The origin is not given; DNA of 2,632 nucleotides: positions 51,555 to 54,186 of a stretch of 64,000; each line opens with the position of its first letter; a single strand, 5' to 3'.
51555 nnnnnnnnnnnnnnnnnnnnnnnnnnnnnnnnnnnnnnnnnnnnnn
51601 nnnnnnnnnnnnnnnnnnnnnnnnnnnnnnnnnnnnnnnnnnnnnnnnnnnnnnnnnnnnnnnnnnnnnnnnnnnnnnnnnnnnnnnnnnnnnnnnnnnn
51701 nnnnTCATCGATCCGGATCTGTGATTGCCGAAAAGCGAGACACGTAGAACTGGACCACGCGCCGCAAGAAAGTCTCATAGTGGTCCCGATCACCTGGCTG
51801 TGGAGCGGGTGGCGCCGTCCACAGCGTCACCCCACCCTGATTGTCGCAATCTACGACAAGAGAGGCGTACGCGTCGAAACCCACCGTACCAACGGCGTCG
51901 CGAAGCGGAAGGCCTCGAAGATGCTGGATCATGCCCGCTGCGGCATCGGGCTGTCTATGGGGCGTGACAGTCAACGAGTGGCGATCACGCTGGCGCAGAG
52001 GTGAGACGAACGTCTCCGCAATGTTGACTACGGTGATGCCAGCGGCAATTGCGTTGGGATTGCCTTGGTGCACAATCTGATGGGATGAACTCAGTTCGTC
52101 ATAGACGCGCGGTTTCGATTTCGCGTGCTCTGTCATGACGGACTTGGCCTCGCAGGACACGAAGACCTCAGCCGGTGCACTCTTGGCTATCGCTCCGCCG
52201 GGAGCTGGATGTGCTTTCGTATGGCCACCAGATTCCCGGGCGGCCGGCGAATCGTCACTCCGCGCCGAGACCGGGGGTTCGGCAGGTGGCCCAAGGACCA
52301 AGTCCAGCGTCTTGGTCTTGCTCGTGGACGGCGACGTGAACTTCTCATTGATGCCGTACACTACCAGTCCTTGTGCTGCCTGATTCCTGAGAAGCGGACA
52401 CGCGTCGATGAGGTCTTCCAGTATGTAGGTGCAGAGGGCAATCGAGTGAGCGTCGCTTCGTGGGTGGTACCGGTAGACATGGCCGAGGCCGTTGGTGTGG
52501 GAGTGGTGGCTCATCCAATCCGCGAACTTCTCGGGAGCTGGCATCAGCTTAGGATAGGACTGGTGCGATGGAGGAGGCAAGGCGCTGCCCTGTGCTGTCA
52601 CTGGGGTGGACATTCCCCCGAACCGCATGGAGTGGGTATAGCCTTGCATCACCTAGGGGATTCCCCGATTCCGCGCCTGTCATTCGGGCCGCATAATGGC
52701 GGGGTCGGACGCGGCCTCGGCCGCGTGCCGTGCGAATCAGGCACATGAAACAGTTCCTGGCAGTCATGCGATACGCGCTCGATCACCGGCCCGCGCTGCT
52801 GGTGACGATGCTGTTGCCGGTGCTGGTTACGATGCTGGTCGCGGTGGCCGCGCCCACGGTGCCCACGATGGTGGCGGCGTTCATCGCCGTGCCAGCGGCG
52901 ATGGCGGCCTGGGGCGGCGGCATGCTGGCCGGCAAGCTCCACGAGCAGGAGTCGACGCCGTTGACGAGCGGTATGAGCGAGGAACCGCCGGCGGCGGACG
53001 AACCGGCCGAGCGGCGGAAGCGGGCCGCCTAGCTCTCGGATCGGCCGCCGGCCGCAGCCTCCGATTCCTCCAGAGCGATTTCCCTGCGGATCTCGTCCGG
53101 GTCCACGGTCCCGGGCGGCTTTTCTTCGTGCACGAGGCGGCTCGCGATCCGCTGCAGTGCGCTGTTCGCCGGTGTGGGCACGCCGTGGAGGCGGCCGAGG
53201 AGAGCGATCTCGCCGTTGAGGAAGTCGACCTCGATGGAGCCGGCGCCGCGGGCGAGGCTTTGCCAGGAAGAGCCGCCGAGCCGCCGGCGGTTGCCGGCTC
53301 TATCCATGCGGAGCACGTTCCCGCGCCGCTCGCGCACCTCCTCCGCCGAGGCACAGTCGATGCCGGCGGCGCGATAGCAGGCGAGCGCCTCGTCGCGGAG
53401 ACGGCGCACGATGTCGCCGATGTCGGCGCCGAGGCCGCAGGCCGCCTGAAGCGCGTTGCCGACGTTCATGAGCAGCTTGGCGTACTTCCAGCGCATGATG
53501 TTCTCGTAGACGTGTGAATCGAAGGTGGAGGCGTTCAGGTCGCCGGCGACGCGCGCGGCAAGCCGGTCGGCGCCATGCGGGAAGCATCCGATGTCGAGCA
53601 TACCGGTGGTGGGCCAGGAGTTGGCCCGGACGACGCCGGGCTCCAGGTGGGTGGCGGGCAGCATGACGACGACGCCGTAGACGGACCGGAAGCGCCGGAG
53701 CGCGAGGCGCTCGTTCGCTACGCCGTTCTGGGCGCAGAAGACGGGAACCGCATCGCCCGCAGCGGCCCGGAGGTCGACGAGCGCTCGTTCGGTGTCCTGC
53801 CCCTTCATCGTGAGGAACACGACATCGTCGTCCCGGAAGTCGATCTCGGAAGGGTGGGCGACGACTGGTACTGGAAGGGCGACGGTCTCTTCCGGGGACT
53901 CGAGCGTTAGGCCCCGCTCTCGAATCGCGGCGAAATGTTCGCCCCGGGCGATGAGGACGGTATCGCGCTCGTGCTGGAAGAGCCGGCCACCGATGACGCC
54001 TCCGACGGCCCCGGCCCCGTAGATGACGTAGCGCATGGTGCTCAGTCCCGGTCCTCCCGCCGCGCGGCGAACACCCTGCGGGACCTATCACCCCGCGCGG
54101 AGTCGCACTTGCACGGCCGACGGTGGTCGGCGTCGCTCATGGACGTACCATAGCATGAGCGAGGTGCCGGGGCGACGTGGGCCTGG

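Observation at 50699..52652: Low-GC horizontally acquired type II R-M pair: beta-class (SPPY) MTase, probably N4-cytosine, with convergent putative endonuclease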

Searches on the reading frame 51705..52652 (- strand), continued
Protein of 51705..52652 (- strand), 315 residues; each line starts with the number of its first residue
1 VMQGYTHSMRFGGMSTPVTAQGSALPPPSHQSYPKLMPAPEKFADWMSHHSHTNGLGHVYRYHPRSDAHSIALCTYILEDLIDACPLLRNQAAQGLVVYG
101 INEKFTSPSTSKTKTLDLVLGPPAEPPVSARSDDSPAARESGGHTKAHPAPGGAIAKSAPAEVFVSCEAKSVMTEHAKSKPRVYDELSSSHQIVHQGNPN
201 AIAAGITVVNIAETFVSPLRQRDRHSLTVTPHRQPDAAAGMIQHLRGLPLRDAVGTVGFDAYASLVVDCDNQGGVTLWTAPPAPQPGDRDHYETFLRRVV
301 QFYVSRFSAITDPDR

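Call 39: get_annotated_region(hit=H2, flank=4000)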
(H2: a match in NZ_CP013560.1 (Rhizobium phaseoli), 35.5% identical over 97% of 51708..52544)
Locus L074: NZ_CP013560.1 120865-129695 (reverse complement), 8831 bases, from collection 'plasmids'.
description: Rhizobium phaseoli strain N841 plasmid pRphaN841c, complete sequence
organism: Rhizobium phaseoli (NCBI taxid 396)
taxonomy: Bacteria; Pseudomonadota; Alphaproteobacteria; Hyphomicrobiales; Rhizobiaceae; Rhizobium; Rhizobium phaseoli
host: -; source: Phaseolus vulgaris,Whole organism,Legume-root nodule,legume-root nodule; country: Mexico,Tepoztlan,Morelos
typing (MOB-suite, as given by PLSDB): non-mobilizable
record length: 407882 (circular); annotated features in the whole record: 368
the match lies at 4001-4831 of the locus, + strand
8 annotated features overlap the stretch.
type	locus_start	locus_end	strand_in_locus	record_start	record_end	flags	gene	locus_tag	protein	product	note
CDS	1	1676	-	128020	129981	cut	-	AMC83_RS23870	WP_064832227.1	elongation factor G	-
CDS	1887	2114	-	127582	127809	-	-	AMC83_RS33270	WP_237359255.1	hypothetical protein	-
CDS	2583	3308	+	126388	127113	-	-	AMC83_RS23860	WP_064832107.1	DUF2726 domain-containing protein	-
CDS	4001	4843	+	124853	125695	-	-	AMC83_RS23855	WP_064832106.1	hypothetical protein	-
CDS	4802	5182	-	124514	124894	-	-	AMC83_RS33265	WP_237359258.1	very short patch repair endonuclease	-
CDS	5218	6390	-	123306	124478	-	dcm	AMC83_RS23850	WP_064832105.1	DNA (cytosine-5-)-methyltransferase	GO:0006304 - DNA modification [Evidence IEA]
CDS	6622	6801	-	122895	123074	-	-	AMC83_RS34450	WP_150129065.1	hypothetical protein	-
CDS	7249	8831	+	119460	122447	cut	-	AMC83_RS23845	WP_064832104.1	hypothetical protein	-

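Call 40: get_annotated_region(hit=H3, flank=4000)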
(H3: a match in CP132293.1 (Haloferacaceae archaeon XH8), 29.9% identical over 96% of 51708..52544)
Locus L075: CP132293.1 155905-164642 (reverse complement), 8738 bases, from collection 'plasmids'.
description: Haloferacaceae archaeon XH8 plasmid unnamed, complete sequence
organism: Haloferacaceae archaeon XH8 (NCBI taxid 3068310)
taxonomy: Archaea; Euryarchaeota; Halobacteria; Halobacteriales; Haloferacaceae; ; Haloferacaceae archaeon XH8
host: -; source: cell culture,Pickle salt; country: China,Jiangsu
typing (MOB-suite, as given by PLSDB): non-mobilizable
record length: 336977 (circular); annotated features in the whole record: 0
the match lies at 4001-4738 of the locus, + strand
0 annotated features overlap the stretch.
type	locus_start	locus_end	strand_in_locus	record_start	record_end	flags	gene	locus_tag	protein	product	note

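Call 57: search_solved_structures(query=A2, max_evalue=10)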
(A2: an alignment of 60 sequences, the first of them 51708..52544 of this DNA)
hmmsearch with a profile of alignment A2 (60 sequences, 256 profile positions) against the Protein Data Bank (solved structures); distinct sequences matched with E-value up to 10: 0.

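Call 68: search_protein_representatives(alignment_id=A2)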
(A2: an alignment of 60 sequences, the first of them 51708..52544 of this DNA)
Query: 60 sequences, 256 profile positions. Proteins with E-value up to 0.001 (for the whole library): 696; up to 1e-10: 436; up to 1e-30: 136. The best 150 are listed.
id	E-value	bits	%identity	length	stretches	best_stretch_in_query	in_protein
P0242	7.5e-99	346.7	-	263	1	1-254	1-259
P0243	2.1e-98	345.3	-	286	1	1-216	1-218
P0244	7.5e-94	330.4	-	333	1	1-254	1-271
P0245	1.7e-90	319.3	-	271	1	3-255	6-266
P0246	3.0e-88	312.0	-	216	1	43-253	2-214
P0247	2.9e-86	305.5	-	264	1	3-254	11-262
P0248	7.9e-86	304.1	-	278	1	2-254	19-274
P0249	2.7e-79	282.6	-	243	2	11-148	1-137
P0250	1.9e-77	276.6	-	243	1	11-249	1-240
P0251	2.9e-77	276.0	-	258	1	2-253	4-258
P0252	1.2e-75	270.7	-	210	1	49-254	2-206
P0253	6.3e-75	268.3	-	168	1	97-253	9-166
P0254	1.2e-68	247.8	-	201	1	56-254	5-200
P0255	1.1e-67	244.7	-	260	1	1-252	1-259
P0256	5.4e-67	242.3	-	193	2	83-209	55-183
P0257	9.3e-66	238.3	-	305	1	1-146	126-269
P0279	2.3e-49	184.6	-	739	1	25-253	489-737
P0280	1.1e-48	182.3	-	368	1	3-254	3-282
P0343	6.3e-36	140.5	-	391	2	1-142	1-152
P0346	9.0e-36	140.0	-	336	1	105-254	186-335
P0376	3.8e-31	124.9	-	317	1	26-252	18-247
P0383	3.6e-30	121.7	-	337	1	25-253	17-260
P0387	5.5e-30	121.1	-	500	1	8-222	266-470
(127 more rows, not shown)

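Call 69: search_protein_families(library=pfam, proteins=[P0279, P0387, P0343, P0280, P0346, P0257, P0383, P0376], max_evalue=0.001)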
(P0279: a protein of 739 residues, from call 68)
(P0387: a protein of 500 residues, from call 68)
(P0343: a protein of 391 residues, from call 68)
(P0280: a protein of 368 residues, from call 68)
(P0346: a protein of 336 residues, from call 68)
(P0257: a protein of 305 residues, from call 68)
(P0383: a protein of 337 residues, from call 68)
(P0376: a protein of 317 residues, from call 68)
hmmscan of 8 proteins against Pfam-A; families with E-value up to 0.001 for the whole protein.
P0279 (739 aa): 7 families
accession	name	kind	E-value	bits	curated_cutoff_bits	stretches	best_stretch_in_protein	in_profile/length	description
PF01266.30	DAO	-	2.1e-06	27.9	27.9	1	60-124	2-58/353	FAD dependent oxidoreductase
PF07992.20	Pyr_redox_2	-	3e-06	27.3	26.1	1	52-96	140-181/291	Pyridine nucleotide-disulphide oxidoreductase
PF00070.33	Pyr_redox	-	1.3e-05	26.1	22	1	59-94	1-36/82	Pyridine nucleotide-disulphide oxidoreductase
PF01262.27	AlaDh_PNT_C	-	2.9e-05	24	23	1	52-91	21-62/214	Alanine dehydrogenase/PNT, C-terminal domain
PF12831.13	FAD_oxidored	-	6.6e-05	22.8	27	1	60-92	2-34/416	FAD dependent oxidoreductase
PF13450.12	NAD_binding_8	-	7.3e-05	23.4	21.9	1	62-91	1-30/68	NAD(P)-binding Rossmann-like domain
PF01134.28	GIDA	-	0.00041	20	22.1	1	60-89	2-31/391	Glucose inhibited division protein A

P0387 (500 aa): 0 families

P0343 (391 aa): 0 families

P0280 (368 aa): 0 families

P0346 (336 aa): 1 family
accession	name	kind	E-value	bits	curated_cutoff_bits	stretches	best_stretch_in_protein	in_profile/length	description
PF00239.26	Resolvase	-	3.5e-21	76.3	23.3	1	5-123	3-115/145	Resolvase, N terminal domain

P0257 (305 aa): 0 families

P0383 (337 aa): 0 families

P0376 (317 aa): 0 families

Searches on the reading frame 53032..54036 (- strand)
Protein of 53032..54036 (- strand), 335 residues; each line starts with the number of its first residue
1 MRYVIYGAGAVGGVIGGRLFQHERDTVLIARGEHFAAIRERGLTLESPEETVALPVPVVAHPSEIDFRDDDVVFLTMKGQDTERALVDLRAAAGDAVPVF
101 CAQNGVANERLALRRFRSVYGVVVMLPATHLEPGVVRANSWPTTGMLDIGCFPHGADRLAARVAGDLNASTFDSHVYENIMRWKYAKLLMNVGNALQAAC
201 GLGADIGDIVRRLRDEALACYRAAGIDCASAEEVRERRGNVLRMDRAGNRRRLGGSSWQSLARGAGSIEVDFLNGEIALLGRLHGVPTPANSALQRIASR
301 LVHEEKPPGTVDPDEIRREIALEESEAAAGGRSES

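Call 43: find_related_loci(query=window:53032-54036:-, collection=metagenome_contigs, flank=10000)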
Query window:53032-54036:- (335 aa) in metagenome_contigs; peptide patterns used: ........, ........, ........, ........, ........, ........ (x = any residue, [..] = any of these).
72 stretches matched a pattern; 8 encode a relative of the query (tblastn E <= 1e-3); 8 distinct loci.
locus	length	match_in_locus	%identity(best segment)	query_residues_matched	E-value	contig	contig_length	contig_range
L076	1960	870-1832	58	1-321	2e-116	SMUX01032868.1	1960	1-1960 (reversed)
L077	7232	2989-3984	54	1-316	7e-93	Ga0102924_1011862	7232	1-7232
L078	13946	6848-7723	53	18-309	4e-92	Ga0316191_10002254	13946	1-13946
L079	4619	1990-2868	55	18-311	3e-90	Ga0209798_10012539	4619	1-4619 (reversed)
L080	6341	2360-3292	53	2-312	3e-83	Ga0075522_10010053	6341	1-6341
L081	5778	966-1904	51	2-313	5e-73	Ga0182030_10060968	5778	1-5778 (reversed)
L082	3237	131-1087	46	1-316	4e-73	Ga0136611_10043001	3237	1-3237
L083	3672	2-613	56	108-311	2e-59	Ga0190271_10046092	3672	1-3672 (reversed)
